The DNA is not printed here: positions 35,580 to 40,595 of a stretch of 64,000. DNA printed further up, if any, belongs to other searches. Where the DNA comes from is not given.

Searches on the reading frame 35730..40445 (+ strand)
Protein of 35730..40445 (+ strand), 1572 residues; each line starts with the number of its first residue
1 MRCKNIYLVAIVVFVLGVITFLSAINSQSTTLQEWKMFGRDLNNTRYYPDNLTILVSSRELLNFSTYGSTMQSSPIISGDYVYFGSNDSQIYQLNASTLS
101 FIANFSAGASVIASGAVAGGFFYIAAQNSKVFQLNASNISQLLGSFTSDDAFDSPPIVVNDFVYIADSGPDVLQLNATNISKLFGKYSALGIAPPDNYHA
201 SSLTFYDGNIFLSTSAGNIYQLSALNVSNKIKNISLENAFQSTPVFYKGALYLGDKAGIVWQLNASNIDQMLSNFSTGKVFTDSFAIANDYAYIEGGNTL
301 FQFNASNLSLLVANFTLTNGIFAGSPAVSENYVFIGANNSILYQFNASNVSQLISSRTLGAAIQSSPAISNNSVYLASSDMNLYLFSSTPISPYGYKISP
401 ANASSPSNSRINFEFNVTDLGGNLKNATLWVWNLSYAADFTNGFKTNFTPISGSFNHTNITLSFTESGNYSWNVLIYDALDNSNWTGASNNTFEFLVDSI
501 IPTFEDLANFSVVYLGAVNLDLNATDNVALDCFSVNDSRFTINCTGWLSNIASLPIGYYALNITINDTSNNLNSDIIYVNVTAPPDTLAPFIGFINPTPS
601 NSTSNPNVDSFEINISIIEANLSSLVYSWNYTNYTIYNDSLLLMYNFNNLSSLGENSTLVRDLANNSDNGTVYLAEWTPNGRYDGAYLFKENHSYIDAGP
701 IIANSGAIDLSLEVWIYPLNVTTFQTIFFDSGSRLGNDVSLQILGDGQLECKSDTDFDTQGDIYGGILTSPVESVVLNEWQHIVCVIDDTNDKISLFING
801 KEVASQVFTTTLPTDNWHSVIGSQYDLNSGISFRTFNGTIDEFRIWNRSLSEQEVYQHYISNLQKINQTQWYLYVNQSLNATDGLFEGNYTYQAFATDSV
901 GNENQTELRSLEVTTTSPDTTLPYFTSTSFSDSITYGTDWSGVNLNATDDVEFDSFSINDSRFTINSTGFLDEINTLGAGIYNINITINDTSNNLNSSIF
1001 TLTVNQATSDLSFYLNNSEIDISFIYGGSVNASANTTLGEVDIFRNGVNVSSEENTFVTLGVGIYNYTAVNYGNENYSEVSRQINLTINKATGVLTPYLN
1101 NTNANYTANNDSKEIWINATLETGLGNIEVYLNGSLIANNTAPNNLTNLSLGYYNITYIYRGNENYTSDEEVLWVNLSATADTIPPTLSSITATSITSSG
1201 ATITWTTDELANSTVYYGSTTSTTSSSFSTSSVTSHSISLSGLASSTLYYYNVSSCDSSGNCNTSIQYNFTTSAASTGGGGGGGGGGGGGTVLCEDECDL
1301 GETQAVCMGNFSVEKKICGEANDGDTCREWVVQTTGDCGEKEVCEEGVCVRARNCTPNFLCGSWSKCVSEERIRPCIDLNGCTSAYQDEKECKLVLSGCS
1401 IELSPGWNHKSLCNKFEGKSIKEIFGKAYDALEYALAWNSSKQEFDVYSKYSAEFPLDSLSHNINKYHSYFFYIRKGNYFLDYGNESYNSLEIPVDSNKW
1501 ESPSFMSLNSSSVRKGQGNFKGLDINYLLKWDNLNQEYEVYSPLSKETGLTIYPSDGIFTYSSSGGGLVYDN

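Call 83: search_protein_families(library=pfam, max_evalue=0.0001, proteins=[window:35730-40445:+])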
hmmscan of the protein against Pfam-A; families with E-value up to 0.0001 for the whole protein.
window:35730-40445:+ (1572 aa): 4 families
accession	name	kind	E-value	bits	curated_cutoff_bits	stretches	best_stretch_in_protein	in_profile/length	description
PF13385.13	Laminin_G_3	-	7.1e-25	88.3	27.6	1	707-855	16-150/151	Concanavalin A-like lectin/glucanases superfamily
PF13570.13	Beta-prop_ACSF4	-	1.4e-19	71.1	133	2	64-346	44-328/329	Beta-alanine-activating enzyme, beta-propeller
PF13360.13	PQQ_2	-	2.2e-07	31.2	27.6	0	323-385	162-221/233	Outer membrane protein assembly factor BamB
PF16656.11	Pur_ac_phosph_N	-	1.6e-06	29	30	1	1190-1272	5-93/93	Purple acid Phosphatase, N-terminal domain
